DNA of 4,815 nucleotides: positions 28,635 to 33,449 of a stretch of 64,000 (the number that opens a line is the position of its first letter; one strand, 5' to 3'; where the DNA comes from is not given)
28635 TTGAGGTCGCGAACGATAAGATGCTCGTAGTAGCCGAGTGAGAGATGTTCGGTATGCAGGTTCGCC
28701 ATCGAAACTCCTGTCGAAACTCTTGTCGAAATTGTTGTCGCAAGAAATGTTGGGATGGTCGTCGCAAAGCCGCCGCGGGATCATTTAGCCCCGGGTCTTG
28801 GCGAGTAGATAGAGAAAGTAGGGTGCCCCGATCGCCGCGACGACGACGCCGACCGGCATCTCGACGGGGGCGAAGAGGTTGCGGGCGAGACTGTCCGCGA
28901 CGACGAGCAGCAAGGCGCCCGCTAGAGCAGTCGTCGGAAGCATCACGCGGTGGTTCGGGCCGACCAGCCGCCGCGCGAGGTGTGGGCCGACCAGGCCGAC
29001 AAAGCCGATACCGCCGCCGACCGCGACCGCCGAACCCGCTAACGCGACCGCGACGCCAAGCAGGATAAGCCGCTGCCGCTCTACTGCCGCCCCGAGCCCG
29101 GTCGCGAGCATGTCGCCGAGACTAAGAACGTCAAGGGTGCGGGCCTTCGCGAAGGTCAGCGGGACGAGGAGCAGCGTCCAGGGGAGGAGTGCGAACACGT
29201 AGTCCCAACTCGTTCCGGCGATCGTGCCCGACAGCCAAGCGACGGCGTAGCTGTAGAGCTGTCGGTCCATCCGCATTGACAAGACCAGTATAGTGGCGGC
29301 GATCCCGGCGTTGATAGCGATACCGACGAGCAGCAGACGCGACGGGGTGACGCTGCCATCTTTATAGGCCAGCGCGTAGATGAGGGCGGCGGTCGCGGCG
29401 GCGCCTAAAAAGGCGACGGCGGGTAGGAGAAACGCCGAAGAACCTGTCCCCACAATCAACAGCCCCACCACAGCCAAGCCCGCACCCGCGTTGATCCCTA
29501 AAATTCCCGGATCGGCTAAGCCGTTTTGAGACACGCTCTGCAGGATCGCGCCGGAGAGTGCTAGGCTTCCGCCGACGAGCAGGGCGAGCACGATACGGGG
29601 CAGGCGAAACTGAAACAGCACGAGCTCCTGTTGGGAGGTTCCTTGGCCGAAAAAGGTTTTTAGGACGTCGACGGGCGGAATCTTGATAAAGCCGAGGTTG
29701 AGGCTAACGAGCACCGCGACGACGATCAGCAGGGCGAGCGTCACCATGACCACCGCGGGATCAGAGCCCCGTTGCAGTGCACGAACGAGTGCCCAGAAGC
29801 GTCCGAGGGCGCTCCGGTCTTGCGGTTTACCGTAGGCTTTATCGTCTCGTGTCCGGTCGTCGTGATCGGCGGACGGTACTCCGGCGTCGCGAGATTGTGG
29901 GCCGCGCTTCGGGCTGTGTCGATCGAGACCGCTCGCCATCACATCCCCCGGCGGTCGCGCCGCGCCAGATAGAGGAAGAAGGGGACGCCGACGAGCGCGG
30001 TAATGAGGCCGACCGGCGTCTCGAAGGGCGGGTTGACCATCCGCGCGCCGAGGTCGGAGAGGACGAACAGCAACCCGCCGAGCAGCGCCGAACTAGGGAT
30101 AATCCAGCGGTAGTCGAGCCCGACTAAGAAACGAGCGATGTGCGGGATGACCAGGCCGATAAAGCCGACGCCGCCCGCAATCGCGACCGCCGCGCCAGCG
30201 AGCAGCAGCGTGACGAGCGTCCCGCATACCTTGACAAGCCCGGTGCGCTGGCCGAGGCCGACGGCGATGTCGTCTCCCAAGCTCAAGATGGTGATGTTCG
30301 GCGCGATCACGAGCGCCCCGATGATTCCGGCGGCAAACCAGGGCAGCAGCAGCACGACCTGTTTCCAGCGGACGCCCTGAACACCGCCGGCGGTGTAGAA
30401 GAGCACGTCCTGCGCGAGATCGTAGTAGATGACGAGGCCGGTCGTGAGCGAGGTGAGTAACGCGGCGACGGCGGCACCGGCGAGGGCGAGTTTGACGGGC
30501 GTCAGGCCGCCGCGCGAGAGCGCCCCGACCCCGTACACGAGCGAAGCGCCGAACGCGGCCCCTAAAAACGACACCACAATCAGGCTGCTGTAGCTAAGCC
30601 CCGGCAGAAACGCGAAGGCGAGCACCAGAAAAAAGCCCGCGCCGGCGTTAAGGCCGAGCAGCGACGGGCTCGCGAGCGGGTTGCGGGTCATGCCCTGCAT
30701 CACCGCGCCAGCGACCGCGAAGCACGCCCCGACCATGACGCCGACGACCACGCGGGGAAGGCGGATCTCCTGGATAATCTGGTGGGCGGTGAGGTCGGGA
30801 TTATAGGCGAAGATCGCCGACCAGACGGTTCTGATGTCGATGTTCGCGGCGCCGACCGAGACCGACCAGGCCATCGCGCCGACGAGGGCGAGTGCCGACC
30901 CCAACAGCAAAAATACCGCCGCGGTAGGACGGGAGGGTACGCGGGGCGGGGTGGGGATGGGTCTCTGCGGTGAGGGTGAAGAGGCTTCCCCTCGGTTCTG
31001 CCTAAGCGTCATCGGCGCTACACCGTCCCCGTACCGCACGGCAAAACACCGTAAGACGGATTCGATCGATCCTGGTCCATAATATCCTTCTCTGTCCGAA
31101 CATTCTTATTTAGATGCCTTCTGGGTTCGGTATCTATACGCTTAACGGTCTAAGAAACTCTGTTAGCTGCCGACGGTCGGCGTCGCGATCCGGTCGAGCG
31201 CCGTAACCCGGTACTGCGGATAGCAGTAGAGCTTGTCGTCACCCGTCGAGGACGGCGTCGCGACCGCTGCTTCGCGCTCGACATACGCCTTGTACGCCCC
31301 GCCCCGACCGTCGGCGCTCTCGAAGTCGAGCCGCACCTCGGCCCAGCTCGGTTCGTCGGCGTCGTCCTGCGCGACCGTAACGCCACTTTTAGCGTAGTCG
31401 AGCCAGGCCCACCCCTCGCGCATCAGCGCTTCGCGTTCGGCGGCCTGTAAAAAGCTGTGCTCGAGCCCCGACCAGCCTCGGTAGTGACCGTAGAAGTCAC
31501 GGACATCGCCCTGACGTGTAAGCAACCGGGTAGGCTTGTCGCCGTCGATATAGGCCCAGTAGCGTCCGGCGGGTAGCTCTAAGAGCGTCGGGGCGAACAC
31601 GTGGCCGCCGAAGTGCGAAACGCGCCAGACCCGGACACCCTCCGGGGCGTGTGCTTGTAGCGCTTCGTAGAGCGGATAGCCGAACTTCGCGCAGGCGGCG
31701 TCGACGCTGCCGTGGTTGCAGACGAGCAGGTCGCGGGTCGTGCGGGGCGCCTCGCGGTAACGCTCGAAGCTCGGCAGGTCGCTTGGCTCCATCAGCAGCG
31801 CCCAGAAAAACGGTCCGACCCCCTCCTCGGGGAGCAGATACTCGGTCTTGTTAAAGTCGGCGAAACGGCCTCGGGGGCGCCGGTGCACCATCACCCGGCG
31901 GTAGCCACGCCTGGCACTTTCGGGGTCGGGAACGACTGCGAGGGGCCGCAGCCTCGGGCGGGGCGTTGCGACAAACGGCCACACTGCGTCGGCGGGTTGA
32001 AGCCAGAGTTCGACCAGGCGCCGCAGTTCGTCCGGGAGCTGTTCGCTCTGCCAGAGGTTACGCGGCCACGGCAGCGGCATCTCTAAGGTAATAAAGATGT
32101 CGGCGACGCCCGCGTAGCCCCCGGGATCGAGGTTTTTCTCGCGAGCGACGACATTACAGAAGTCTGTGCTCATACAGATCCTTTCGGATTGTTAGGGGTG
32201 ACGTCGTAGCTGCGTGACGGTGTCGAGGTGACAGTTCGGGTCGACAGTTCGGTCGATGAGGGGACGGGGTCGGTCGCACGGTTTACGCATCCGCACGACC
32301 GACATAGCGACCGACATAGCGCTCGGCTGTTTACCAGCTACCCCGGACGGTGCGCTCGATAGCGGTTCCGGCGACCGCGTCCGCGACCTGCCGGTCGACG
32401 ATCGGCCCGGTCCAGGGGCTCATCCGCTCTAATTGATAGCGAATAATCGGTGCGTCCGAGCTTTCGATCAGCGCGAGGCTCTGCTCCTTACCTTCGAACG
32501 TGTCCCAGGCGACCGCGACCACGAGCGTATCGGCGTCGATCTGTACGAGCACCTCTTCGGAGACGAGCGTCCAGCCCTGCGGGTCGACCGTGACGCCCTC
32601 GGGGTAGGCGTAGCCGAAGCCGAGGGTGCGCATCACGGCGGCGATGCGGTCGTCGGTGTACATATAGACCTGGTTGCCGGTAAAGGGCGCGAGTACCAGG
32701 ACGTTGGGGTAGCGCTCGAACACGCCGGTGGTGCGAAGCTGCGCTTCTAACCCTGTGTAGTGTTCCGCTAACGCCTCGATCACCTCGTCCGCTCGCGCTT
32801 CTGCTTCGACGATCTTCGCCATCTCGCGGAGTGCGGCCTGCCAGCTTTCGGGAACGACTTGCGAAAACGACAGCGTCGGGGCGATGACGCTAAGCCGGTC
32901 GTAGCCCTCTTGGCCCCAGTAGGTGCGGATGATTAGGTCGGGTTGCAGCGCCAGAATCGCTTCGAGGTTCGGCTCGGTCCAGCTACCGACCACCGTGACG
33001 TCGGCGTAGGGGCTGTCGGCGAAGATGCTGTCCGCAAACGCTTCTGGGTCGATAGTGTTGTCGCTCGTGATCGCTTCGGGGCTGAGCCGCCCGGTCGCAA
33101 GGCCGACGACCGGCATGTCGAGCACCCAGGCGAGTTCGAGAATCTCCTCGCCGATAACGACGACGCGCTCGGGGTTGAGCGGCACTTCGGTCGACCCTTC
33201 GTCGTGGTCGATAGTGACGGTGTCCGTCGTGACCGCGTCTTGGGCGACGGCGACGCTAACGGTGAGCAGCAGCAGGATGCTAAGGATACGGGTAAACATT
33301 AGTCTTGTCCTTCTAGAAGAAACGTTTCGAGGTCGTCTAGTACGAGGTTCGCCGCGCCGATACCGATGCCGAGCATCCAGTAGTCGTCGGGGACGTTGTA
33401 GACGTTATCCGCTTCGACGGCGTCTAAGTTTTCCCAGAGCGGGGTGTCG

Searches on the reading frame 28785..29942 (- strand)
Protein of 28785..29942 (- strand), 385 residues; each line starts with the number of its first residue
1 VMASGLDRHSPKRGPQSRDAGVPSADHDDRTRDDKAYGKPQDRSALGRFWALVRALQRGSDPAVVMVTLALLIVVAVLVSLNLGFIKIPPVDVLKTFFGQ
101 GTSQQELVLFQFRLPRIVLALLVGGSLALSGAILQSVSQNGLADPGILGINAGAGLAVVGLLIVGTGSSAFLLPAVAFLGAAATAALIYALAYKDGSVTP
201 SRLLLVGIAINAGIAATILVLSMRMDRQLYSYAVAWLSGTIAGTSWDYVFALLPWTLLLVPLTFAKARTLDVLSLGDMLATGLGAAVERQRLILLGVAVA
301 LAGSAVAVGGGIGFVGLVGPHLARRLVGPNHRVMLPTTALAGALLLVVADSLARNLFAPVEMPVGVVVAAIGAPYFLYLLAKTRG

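Call 19: search_protein_families(library=pfam, proteins=[window:28785-29942:-])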
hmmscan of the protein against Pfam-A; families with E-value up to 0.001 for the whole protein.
window:28785-29942:- (385 aa): 1 family
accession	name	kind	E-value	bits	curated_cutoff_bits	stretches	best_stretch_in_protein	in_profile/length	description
PF01032.23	FecCD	-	8.7e-94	314.5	26.5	1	72-382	1-311/311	FecCD transport family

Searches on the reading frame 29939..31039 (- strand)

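Call 19: search_protein_families(library=pfam, proteins=[window:29939-31039:-])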
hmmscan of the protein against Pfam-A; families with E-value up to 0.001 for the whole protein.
window:29939-31039:- (366 aa): 1 family
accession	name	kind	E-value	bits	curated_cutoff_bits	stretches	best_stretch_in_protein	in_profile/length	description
PF01032.23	FecCD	-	2e-86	290.3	26.5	1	52-361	2-311/311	FecCD transport family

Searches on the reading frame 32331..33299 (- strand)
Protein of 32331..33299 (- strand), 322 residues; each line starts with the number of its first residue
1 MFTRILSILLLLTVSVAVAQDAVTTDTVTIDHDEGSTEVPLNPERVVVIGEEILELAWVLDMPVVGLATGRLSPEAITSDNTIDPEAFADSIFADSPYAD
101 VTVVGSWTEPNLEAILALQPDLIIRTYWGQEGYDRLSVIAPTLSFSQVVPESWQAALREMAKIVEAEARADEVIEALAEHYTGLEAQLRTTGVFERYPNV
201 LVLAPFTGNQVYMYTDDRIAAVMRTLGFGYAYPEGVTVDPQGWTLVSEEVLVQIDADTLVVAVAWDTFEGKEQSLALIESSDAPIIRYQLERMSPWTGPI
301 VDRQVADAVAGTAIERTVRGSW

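Call 19: search_protein_families(library=pfam, proteins=[window:32331-33299:-])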
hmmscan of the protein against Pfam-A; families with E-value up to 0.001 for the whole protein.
window:32331-33299:- (322 aa): 1 family
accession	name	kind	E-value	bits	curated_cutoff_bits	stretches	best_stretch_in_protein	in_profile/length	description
PF01497.23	Peripla_BP_2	-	9.4e-22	78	27.5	1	93-271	38-208/235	Periplasmic binding protein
